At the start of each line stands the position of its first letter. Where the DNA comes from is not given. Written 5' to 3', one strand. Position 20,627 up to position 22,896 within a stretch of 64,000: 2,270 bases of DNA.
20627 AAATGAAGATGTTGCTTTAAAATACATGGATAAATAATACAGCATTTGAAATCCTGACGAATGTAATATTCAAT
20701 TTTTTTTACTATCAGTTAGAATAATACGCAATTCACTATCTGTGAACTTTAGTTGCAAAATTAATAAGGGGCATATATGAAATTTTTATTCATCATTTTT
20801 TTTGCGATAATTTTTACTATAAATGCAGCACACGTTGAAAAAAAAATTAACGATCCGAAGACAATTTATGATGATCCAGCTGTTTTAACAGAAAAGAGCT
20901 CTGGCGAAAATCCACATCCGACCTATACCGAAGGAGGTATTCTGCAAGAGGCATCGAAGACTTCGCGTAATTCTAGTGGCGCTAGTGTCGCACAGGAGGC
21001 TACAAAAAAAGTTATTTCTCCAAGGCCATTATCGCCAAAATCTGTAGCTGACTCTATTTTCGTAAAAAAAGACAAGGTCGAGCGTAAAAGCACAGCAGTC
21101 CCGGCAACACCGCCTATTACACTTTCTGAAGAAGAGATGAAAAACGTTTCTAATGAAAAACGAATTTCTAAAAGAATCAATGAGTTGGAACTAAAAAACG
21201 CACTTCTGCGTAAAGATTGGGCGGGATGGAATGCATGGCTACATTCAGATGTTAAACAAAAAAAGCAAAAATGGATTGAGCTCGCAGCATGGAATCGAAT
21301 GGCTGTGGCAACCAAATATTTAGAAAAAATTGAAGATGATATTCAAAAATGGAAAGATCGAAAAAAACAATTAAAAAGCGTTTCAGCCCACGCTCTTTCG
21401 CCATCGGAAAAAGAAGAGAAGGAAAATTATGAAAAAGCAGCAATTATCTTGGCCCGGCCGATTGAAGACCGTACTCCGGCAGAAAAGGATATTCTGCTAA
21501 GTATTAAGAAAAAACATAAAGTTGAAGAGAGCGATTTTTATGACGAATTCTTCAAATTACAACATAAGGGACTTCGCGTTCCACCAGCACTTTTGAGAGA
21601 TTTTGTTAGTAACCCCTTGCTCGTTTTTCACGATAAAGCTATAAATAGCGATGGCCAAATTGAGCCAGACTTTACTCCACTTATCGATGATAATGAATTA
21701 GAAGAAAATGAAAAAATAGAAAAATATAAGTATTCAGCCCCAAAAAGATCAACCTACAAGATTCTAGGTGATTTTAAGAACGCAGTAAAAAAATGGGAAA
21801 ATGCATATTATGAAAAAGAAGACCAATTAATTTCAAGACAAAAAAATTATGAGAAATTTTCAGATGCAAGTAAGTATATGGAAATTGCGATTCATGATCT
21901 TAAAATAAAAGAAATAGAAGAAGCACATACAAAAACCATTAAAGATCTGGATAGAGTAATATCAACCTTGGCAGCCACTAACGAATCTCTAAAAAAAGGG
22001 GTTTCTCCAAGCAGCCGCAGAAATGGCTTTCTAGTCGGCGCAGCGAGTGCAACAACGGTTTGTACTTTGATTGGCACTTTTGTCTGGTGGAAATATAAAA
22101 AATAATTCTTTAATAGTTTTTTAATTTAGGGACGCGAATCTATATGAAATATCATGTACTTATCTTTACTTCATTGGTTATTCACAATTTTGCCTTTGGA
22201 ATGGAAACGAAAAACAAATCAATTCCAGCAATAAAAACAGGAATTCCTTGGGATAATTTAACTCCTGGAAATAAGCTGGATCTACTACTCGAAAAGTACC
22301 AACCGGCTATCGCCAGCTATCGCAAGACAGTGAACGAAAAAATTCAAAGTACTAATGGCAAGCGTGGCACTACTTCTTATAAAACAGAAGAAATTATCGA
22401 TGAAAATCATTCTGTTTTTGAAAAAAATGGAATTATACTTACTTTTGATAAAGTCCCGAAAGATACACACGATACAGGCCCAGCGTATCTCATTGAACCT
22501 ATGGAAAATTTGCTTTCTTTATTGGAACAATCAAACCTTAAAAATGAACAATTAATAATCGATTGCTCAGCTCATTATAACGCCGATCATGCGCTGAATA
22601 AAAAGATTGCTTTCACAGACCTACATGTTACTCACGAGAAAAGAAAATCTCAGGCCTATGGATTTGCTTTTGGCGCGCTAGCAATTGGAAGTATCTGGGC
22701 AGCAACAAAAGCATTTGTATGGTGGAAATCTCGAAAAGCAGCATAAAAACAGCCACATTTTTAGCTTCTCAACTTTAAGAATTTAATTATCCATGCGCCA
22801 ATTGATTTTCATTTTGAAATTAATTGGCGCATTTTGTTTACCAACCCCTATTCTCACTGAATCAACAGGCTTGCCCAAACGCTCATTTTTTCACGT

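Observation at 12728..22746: Dispersed secreted proteins sharing a C-terminal 'G-F-x-x-G-A ... F-V-W-W-K' hydrophobic anchor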

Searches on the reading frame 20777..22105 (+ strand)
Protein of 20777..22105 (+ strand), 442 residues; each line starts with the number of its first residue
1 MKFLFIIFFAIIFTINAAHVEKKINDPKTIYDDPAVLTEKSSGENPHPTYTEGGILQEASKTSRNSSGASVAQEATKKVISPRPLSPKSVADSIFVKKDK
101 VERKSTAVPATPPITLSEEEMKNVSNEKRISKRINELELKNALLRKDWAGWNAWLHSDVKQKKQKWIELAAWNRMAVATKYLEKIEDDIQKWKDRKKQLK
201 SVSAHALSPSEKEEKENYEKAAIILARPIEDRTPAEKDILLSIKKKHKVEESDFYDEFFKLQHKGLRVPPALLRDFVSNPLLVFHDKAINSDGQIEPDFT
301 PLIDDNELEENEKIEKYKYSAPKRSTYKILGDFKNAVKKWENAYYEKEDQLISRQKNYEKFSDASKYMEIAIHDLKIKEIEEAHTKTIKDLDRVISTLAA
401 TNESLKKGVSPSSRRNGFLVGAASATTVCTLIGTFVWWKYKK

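Call 4: search_protein_families(library=ncbifam, proteins=[window:20777-22105:+], max_evalue=1)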
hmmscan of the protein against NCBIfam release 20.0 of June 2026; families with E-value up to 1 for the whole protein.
window:20777-22105:+ (442 aa): 0 families

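Call 5: search_protein_families(library=pfam, proteins=[window:20777-22105:+], max_evalue=1)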
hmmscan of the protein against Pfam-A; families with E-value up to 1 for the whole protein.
window:20777-22105:+ (442 aa): 2 families
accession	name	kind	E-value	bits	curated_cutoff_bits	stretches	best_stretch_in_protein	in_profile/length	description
PF09966.14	DUF2200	-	0.1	13.2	22.8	1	337-401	31-103/111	Uncharacterized protein conserved in bacteria (DUF2200)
PF16046.10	FAM76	-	0.97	9.2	28.5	1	323-408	212-296/298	FAM76 protein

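Call 29: find_related_loci(query=A2, collection=genome_contigs, flank=10000)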
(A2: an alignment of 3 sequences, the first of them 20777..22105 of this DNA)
Query A2 (442 aa) in genome_contigs; peptide patterns used: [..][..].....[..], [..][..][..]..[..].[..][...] (x = any residue, [..] = any of these).
50 stretches matched a pattern, but none encodes a relative of the query by tblastn (E <= 1e-3).

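Call 30: find_related_loci(query=A2, collection=metagenome_contigs, flank=10000)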
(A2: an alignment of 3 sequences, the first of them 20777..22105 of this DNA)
Query A2 (442 aa) in metagenome_contigs; peptide patterns used: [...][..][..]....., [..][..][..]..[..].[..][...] (x = any residue, [..] = any of these).
126 stretches matched a pattern, but none encodes a relative of the query by tblastn (E <= 1e-3).

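Call 50: predict_structure(alignment_id=A2)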
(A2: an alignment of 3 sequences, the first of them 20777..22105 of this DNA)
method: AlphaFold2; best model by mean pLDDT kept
length: 442 residues; sequences in the alignment: 3
mean_pLDDT: 46.8   pTM: 0.19
mean pLDDT of the five models: 46.8, 45.3, 44.7, 43.8, 39.9
residues with pLDDT >= 90: 0; 70-90: 34; 50-70: 134; < 50: 274
segments of 3 or more residues with pLDDT < 50: 1-5, 16-116, 150-152, 165-182, 249-334, 354-369, 408-425, 439-442
pLDDT, mean of each block of 10 residues (from residue 1): 50 47 35 34 28 27 27 29 39 37 31 45 57 64 52 48 46 44 51 60 57 72 67 76 63 38 35 31 31 40 42 34 34 49 56 46 43 65 71 67 51 42 48 51 45
secondary structure, 60 per line:
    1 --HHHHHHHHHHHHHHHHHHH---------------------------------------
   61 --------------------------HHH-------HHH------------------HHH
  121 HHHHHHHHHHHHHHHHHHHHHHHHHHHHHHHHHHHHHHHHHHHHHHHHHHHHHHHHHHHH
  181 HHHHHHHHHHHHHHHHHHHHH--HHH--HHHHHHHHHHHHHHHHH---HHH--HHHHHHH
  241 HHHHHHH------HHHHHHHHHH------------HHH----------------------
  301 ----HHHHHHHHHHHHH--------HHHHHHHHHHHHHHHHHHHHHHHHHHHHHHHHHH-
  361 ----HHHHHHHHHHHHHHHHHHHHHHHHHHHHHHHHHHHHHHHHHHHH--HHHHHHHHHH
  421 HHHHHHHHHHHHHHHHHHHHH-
elements in order: H3-21 H118-201 H209-225 H234-247 H254-263 H305-317 H326-359 H365-408 H411-441

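Call 58: search_solved_structures(query=window:20777-22105:+, max_evalue=1)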
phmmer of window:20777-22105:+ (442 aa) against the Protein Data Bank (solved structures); distinct sequences matched with E-value up to 1: 5.
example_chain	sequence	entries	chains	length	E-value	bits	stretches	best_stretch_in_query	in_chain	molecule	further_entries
2pei_A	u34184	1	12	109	0.23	13.9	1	221-287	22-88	ORF134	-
2pem_A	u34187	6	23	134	0.37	13.2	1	221-287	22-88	ORF134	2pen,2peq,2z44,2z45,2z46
2pek_A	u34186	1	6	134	0.38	13.2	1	221-287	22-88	ORF134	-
2pej_A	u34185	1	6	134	0.56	12.6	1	222-287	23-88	ORF134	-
4r7k_A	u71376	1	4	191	0.86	12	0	132-167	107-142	Hypothetical protein jhp0584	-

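Call 70: search_protein_families(library=phrogs, proteins=[window:20777-22105:+], max_evalue=0.01)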
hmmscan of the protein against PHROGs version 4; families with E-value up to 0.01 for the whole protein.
window:20777-22105:+ (442 aa): 2 families
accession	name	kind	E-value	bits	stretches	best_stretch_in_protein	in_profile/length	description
phrog_33797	-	unknown function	0.0053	17.1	1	150-220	48-113/419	-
phrog_11521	-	unknown function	0.0059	17.9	0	360-408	14-58/142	-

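Call 71: search_protein_families(library=padloc, proteins=[window:20777-22105:+], max_evalue=0.01)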
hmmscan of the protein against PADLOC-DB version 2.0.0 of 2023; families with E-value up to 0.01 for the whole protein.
window:20777-22105:+ (442 aa): 0 families

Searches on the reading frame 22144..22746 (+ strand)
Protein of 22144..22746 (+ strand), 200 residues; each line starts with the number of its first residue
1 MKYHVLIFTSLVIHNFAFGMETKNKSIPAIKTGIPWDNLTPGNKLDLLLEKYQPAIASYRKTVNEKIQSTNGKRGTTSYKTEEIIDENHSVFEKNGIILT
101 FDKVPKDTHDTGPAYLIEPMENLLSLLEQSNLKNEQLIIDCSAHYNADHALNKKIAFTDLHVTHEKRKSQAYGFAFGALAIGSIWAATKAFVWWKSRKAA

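Call 4: search_protein_families(library=ncbifam, proteins=[window:22144-22746:+], max_evalue=1)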
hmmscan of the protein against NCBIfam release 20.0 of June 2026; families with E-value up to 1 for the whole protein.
window:22144-22746:+ (200 aa): 0 families

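Call 5: search_protein_families(library=pfam, proteins=[window:22144-22746:+], max_evalue=1)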
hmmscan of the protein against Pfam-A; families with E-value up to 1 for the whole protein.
window:22144-22746:+ (200 aa): 0 families

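Call 6: find_encoding_contigs(protein=window:22144-22746:+, flank=10000, max_places=6)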
Protein window:22144-22746:+ (200 aa): 7 contigs read that carry it; 5 places shown.
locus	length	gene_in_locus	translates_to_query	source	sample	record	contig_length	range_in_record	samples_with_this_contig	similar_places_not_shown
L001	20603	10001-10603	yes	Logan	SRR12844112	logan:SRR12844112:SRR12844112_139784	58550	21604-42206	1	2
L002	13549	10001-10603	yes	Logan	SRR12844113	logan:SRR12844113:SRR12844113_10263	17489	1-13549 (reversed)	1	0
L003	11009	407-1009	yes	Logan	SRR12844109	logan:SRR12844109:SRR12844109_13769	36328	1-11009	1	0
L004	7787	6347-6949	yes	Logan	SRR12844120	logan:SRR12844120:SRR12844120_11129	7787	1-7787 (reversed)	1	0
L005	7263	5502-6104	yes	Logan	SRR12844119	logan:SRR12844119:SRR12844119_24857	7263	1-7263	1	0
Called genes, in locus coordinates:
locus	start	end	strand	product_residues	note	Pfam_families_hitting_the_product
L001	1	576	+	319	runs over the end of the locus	PF01565:FAD_binding_4, PF02873:MurB_C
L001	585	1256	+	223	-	-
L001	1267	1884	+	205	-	-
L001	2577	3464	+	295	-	-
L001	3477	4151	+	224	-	PF02592:Vut_1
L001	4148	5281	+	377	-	PF01702:TGT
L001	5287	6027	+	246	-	PF22435:MRM3-like_sub_bind, PF00588:SpoU_methylase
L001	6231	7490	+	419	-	PF00324:AA_permease, PF13520:AA_permease_2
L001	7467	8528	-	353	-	PF00953:Glycos_transf_4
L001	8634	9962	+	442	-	-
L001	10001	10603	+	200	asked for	-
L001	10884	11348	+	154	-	-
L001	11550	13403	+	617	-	PF01134:GIDA, PF07992:Pyr_redox_2 (weak), PF12831:FAD_oxidored, PF13932:SAM_GIDA_C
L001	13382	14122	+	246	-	-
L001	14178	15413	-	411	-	PF00324:AA_permease, PF03845:Spore_permease, PF13520:AA_permease_2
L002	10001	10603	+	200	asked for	-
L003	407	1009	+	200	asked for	-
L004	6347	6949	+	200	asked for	-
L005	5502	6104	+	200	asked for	-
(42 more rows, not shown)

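Call 8: find_homologous_proteins(query=window:22144-22746:+, max_evalue=0.01)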
Query window:22144-22746:+ (200 aa): 3 proteins with E <= 0.01 among 233 candidates.
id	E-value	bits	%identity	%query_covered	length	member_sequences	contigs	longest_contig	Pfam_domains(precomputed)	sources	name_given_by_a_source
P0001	1.4e-130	451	100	100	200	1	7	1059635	-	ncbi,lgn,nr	ncbi:MAG TPA: hypothetical protein VHO47_04420 [Candidatus Babeliales bacterium]|nr:hypothetical pro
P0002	8.1e-108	376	86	100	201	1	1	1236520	-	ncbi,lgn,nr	ncbi:hypothetical protein HYX58_04495 [Candidatus Dependentiae bacterium]|nr:hypothetical protein [C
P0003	1.4e-4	40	76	18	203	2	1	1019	-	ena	-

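Call 16: find_encoding_contigs(protein=P0003, flank=10000)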
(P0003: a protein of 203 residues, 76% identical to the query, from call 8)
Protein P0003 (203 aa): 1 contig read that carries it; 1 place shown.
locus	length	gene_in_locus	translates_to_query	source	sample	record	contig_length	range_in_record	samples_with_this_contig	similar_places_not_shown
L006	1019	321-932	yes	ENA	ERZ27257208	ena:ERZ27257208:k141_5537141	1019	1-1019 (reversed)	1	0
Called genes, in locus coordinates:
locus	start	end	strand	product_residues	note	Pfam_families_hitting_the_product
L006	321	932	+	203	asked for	-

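Call 17: find_encoding_contigs(protein=P0002, flank=10000, max_places=3)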
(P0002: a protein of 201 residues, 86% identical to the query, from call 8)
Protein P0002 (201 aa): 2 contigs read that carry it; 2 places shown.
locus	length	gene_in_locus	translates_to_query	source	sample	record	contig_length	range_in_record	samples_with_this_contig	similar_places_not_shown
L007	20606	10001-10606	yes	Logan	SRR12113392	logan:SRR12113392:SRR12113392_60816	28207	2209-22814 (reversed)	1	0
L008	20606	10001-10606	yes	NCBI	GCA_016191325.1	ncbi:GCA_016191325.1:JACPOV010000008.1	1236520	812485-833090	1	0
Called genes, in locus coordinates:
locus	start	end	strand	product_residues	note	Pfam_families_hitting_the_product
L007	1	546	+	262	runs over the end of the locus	PF01061:ABC2_membrane, PF12698:ABC2_membrane_3 (weak)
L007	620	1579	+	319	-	PF17773:UPF0176_N, PF00581:Rhodanese, PF12368:Rhodanese_C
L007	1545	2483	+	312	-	PF01565:FAD_binding_4, PF02873:MurB_C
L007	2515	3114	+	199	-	-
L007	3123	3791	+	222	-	PF02592:Vut_1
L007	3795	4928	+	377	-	PF01702:TGT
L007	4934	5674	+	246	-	PF22435:MRM3-like_sub_bind, PF00588:SpoU_methylase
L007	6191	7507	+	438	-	PF00324:AA_permease, PF13520:AA_permease_2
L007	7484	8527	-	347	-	PF00953:Glycos_transf_4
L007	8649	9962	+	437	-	-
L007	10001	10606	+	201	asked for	-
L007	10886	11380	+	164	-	-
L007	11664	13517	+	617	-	PF01134:GIDA, PF07992:Pyr_redox_2 (faint), PF12831:FAD_oxidored, PF13932:SAM_GIDA_C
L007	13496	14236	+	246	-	-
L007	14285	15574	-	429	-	PF00324:AA_permease, PF03222:Trp_Tyr_perm (weak), PF03845:Spore_permease, PF13520:AA_permease_2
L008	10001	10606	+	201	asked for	-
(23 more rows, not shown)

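Call 44: predict_structure(alignment_id=A4)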
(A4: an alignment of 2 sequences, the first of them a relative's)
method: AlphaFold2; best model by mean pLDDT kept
length: 200 residues; sequences in the alignment: 2
mean_pLDDT: 35.0   pTM: 0.29
mean pLDDT of the five models: 35.0, 34.1, 32.9, 32.4, 30.2
residues with pLDDT >= 90: 0; 70-90: 0; 50-70: 10; < 50: 190
segments of 3 or more residues with pLDDT < 50: 1-49, 66-200
pLDDT, mean of each block of 10 residues (from residue 1): 24 26 30 37 44 51 48 36 45 41 34 37 42 30 27 23 26 28 34 38
secondary structure, 60 per line:
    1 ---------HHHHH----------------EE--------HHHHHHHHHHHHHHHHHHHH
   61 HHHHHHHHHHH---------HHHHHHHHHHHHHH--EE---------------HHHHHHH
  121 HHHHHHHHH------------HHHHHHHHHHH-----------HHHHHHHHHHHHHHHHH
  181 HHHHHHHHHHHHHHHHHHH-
elements in order: H10-14 H41-71 H81-94 H114-129 H142-152 H164-199

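Call 60: search_solved_structures(query=window:22144-22746:+, max_evalue=1)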
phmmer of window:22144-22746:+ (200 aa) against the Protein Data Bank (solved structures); distinct sequences matched with E-value up to 1: 2.
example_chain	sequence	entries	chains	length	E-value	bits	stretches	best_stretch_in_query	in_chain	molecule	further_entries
7eqc_B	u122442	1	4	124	0.65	12.9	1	81-168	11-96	CYtoKinesis defect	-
6yyh_A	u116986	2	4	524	0.75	12.7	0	43-91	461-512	Beta-xylosidase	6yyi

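Call 70: search_protein_families(library=phrogs, proteins=[window:22144-22746:+], max_evalue=0.01)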
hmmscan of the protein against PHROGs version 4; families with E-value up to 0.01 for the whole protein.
window:22144-22746:+ (200 aa): 0 families

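Call 71: search_protein_families(library=padloc, proteins=[window:22144-22746:+], max_evalue=0.01)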
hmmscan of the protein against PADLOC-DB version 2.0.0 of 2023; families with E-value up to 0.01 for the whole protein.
window:22144-22746:+ (200 aa): 0 families

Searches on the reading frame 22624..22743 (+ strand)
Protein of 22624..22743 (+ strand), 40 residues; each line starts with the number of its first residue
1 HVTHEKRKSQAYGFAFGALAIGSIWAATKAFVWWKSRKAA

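Call 13: find_homologous_proteins(query=A1, max_evalue=10)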
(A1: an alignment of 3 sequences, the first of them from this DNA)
Query A1 (3 sequences): 3 candidates shared short words with the query, none scored E <= 10.

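Call 24: search_protein_representatives(alignment_id=A1)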
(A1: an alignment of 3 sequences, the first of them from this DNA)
Query: 3 sequences, 40 profile positions. Proteins with E-value up to 0.001 (for the whole library): 4; up to 1e-10: 3; up to 1e-30: 0. The best 4 are listed.
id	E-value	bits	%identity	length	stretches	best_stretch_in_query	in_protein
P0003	1.6e-19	85.4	-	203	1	1-40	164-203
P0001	6.9e-17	76.9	-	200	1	1-40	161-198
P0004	3.1e-16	74.8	-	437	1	1-40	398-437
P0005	6.8e-04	35.3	-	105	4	27-38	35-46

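Call 57: search_protein_families(library=ncbifam, proteins=[window:22624-22743:+], max_evalue=10)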
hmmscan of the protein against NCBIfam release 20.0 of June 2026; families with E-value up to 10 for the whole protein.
seq(40 aa): 0 families
